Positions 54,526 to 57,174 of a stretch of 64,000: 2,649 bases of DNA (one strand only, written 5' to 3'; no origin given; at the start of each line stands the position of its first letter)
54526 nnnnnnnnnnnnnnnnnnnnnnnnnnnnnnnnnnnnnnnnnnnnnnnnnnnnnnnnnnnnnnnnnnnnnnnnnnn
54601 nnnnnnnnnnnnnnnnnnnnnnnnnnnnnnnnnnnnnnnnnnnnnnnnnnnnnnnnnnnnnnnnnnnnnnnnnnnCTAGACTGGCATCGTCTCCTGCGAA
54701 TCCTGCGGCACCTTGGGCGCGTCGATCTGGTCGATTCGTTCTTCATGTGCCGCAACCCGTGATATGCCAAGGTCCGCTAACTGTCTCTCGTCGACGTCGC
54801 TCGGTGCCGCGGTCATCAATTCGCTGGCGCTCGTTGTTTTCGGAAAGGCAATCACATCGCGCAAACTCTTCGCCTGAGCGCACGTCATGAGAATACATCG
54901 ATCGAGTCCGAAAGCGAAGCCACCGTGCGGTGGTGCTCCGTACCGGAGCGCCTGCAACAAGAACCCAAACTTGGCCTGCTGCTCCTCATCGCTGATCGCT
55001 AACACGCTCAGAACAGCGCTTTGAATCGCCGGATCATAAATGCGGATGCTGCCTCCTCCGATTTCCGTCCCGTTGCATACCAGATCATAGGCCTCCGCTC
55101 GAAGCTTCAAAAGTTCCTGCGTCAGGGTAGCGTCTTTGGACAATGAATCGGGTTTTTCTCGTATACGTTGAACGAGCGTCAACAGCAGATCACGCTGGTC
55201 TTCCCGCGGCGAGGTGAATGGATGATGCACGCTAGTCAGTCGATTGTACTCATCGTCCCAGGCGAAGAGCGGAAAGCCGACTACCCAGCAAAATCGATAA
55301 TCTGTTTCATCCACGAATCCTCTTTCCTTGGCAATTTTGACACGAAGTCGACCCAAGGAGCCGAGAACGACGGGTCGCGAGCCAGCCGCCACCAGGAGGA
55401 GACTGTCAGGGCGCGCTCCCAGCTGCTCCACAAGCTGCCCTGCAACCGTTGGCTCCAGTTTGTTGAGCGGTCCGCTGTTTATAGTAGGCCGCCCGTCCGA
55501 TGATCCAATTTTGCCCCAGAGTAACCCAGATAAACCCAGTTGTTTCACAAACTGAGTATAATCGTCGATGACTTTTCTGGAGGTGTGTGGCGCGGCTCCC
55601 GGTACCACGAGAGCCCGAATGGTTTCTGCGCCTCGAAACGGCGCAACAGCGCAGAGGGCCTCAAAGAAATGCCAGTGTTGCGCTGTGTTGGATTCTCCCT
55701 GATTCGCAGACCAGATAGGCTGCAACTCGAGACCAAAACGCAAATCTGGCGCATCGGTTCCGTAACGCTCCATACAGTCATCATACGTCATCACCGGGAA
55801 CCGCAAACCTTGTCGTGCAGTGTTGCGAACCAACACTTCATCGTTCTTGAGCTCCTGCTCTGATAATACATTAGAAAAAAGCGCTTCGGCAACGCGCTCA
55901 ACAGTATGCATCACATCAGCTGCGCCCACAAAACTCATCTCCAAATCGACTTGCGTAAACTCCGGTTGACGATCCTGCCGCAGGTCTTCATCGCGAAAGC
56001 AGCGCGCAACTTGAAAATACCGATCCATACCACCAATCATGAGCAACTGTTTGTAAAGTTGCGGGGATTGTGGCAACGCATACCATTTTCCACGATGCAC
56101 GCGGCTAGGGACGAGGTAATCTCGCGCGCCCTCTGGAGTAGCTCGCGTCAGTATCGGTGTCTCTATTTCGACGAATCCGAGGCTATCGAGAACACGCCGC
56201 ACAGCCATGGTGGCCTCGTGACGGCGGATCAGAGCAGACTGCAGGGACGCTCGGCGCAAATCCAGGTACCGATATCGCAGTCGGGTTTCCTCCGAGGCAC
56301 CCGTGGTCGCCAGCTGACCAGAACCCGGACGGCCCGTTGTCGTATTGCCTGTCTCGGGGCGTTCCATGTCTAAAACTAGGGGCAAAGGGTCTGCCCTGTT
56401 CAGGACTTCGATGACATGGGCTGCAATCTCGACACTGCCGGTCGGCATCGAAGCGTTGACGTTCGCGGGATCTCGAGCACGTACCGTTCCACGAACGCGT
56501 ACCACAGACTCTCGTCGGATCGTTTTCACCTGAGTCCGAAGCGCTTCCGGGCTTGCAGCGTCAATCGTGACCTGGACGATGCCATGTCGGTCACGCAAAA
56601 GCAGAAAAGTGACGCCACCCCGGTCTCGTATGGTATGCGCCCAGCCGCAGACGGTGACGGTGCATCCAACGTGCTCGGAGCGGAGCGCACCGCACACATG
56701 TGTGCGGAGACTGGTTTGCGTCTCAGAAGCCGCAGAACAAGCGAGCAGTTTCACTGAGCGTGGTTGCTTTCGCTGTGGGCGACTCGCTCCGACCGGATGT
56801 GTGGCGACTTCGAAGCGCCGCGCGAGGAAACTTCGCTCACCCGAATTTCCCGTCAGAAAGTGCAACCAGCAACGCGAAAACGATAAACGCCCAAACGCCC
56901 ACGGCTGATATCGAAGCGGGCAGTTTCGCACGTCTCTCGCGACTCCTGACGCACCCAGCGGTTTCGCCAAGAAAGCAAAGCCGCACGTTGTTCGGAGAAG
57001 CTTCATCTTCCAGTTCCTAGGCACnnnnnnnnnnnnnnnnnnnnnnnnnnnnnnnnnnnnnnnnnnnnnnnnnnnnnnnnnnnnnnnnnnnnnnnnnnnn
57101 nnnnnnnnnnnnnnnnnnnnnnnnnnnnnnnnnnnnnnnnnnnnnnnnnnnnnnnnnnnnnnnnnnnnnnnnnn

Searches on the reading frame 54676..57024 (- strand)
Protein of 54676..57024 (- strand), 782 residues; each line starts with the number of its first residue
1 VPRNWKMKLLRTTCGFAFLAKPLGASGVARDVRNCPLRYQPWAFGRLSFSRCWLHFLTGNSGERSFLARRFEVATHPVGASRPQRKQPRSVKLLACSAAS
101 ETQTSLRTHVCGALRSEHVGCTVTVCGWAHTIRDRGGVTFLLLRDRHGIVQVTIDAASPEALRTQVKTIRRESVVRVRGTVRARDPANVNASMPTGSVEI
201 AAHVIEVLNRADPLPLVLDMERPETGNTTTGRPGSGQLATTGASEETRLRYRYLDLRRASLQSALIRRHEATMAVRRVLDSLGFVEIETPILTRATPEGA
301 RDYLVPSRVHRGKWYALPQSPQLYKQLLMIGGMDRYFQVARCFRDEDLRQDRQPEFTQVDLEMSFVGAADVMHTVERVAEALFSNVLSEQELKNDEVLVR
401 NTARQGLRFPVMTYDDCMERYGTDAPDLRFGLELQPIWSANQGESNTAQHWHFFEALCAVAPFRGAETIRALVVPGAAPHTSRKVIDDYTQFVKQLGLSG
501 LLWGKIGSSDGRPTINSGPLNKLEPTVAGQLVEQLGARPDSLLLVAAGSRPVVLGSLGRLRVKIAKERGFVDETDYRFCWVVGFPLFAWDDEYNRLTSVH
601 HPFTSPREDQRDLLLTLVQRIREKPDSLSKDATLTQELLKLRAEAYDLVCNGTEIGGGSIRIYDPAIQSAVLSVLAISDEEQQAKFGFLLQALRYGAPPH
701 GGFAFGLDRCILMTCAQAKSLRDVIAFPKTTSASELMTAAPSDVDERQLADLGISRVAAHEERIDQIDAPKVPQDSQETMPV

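Call 14: search_solved_structures(query=window:54676-57024:-, max_evalue=1e-20)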
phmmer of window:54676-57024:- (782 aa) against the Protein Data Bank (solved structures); distinct sequences matched with E-value up to 1e-20: 40.
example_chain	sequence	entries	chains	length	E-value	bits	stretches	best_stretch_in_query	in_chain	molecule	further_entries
1eqr_A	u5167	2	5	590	5.8e-148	497.5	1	106-758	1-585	ASPARTYL-TRNA SYNTHETASE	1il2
1c0a_A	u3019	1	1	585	1.8e-147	495.9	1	106-755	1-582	ASPARTYL TRNA SYNTHETASE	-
4wj3_M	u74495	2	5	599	1.7e-141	476.1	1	106-754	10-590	Aspartate--tRNA(Asp/Asn) ligase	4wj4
6hhv_A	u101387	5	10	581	3.9e-141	474.9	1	107-755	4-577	Aspartate--tRNA(Asp) ligase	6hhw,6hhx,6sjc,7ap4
1efw_A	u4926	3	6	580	4.2e-141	474.8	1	107-755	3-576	ASPARTYL-TRNA SYNTHETASE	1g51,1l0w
6wom_A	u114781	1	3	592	1.8e-134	452.9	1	106-754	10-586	Aspartate--tRNA ligase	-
4o2d_A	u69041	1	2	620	4.9e-124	418.4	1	104-756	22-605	Aspartate--tRNA ligase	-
4rmf_A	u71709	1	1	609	7.5e-124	417.8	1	106-757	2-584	Aspartate--tRNA(Asp/Asn) ligase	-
5w25_A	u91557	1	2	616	8.8e-118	397.7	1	106-755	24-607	Aspartate--tRNA(Asp/Asn) ligase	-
4ah6_A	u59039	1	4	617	5.6e-108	365.3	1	106-751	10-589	ASPARTATE--TRNA LIGASE, MITOCHONDRIAL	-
3nel_A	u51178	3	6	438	1.6e-43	152.2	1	107-433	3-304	Aspartyl-tRNA synthetase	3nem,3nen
1b8a_A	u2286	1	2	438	5.7e-43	150.4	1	107-433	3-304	PROTEIN (ASPARTYL-TRNA SYNTHETASE)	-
1wyd_A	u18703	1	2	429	9.1e-41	143.1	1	107-432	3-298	hypothetical aspartyl-tRNA synthetase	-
6iy6_A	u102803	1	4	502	3.3e-30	108.2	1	123-382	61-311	Aspartate--tRNA ligase, cytoplasmic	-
4j15_A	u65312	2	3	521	3.6e-30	108.1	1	123-382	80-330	Aspartate--tRNA ligase, cytoplasmic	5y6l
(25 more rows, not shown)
